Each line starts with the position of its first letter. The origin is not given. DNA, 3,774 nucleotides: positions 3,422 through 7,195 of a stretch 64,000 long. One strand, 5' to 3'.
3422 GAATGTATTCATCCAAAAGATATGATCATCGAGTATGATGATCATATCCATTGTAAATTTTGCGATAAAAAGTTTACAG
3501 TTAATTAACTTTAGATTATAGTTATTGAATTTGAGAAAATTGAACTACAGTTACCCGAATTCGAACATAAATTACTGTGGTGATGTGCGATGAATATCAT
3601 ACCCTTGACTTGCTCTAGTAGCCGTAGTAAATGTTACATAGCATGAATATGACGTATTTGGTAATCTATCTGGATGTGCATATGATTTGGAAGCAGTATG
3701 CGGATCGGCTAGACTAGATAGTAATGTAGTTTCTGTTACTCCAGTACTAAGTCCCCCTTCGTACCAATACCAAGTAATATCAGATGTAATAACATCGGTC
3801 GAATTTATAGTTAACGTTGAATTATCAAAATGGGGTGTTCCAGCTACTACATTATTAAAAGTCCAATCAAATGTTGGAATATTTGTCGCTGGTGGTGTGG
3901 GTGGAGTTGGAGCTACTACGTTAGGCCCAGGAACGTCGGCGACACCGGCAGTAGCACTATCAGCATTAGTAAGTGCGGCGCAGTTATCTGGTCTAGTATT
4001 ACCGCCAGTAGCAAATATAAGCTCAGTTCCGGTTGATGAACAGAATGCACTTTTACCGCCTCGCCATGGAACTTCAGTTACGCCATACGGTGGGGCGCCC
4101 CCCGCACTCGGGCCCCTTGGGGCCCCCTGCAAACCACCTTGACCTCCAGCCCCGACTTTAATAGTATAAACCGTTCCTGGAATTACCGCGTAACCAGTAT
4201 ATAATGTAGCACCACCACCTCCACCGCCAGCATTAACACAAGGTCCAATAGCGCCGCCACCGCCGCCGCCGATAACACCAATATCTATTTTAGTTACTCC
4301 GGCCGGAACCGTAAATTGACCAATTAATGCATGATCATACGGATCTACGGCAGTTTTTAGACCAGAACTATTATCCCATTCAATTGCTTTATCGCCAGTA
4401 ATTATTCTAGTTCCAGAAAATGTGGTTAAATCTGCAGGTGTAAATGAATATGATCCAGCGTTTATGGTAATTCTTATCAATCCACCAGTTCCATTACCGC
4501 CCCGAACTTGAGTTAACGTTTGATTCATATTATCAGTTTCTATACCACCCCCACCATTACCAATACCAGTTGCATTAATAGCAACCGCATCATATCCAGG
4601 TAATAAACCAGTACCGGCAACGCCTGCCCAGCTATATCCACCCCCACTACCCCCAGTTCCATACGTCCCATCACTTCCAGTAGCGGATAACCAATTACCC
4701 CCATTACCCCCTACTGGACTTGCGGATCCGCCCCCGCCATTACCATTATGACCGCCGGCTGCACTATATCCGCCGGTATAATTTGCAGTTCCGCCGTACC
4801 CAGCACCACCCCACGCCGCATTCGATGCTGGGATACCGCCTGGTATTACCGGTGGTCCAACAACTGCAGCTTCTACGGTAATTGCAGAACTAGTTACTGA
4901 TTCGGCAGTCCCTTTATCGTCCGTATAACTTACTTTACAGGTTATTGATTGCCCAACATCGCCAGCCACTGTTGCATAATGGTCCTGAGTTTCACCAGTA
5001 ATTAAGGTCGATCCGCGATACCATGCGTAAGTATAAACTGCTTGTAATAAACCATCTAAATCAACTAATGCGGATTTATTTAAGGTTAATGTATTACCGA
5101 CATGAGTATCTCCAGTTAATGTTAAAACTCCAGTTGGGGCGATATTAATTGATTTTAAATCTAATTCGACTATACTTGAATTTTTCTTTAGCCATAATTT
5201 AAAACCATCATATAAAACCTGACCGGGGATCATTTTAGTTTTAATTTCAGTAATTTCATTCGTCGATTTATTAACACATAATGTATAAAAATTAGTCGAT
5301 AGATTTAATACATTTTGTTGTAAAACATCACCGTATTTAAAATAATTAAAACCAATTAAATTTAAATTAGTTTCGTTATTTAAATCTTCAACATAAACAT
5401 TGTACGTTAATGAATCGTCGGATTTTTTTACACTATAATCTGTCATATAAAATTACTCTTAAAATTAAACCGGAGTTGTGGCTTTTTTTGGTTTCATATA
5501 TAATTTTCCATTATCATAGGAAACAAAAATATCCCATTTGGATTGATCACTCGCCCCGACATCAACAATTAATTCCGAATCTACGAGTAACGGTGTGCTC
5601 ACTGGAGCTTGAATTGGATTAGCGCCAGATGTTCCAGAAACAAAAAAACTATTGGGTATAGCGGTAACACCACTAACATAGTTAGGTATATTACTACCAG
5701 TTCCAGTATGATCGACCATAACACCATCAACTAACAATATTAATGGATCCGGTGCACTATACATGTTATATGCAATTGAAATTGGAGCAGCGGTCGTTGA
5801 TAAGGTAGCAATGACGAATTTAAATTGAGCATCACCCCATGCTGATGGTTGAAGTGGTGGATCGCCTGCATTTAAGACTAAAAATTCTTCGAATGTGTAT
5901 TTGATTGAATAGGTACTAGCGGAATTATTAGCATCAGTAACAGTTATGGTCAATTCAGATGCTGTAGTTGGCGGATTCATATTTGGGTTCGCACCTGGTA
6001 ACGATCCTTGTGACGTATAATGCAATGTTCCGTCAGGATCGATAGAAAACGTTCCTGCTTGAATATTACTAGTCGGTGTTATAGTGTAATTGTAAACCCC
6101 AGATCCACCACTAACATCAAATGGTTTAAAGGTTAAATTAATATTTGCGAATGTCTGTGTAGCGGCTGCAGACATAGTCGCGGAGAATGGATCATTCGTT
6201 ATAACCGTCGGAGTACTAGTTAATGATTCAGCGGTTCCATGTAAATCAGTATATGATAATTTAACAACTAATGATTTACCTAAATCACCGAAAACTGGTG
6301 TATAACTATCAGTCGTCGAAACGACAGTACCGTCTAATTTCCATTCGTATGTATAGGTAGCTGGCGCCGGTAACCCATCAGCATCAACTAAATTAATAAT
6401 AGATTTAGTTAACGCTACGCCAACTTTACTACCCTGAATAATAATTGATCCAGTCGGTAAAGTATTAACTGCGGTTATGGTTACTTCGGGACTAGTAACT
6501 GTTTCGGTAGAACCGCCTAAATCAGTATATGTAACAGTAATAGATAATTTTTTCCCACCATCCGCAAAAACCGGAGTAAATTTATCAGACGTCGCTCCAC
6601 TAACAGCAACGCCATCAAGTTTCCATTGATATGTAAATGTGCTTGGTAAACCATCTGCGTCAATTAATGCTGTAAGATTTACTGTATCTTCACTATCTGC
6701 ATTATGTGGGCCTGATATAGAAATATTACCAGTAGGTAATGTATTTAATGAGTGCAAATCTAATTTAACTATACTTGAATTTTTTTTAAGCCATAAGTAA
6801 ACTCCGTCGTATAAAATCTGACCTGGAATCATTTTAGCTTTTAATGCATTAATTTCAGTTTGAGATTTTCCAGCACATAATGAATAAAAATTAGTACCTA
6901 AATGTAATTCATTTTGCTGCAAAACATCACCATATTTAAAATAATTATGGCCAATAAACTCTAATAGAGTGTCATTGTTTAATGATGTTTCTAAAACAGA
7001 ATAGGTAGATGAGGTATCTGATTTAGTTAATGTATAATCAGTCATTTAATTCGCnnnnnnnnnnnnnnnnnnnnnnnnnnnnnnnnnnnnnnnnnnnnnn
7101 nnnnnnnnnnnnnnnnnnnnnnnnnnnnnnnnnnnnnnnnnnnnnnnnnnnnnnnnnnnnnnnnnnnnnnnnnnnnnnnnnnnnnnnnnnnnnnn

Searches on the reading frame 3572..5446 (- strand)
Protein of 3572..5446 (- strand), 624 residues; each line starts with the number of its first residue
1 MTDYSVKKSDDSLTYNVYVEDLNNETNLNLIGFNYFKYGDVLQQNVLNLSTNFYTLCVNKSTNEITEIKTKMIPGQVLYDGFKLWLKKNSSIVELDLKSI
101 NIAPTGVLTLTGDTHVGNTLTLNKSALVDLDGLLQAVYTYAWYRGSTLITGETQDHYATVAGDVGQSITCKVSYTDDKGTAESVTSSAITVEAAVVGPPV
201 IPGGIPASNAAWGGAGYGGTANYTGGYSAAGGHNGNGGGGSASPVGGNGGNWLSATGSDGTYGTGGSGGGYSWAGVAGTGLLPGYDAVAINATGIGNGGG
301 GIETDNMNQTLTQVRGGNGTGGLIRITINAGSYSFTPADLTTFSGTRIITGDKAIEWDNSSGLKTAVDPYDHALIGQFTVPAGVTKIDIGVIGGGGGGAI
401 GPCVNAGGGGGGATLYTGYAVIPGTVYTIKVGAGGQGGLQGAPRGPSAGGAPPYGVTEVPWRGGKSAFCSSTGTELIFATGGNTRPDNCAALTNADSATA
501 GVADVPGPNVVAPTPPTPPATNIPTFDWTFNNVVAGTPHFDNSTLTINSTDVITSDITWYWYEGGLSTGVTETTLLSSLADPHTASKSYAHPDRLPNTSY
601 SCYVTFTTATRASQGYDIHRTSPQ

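Call 12: search_protein_families(library=phrogs, proteins=[window:3572-5446:-], max_evalue=0.00001)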
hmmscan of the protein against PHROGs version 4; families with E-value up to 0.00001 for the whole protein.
window:3572-5446:- (624 aa): 2 families
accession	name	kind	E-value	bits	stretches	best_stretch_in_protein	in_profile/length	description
phrog_4474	-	unknown function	5.7e-09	36.8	1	377-494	162-247/407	-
phrog_2295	-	unknown function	9.1e-06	25.5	1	376-450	585-665/1183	-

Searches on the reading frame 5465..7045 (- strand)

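Call 12: search_protein_families(library=phrogs, proteins=[window:5465-7045:-], max_evalue=0.00001)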
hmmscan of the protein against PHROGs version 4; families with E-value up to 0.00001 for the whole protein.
window:5465-7045:- (526 aa): 3 families
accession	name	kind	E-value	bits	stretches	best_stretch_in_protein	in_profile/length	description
phrog_1149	-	head and packaging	1.2e-11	44.2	1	120-371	762-992/1150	Hoc-like head decoration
phrog_26223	-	unknown function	1.6e-08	34.5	1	134-186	473-525/775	-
phrog_1407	-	tail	6.4e-08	33.5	0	105-185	170-250/258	major tail protein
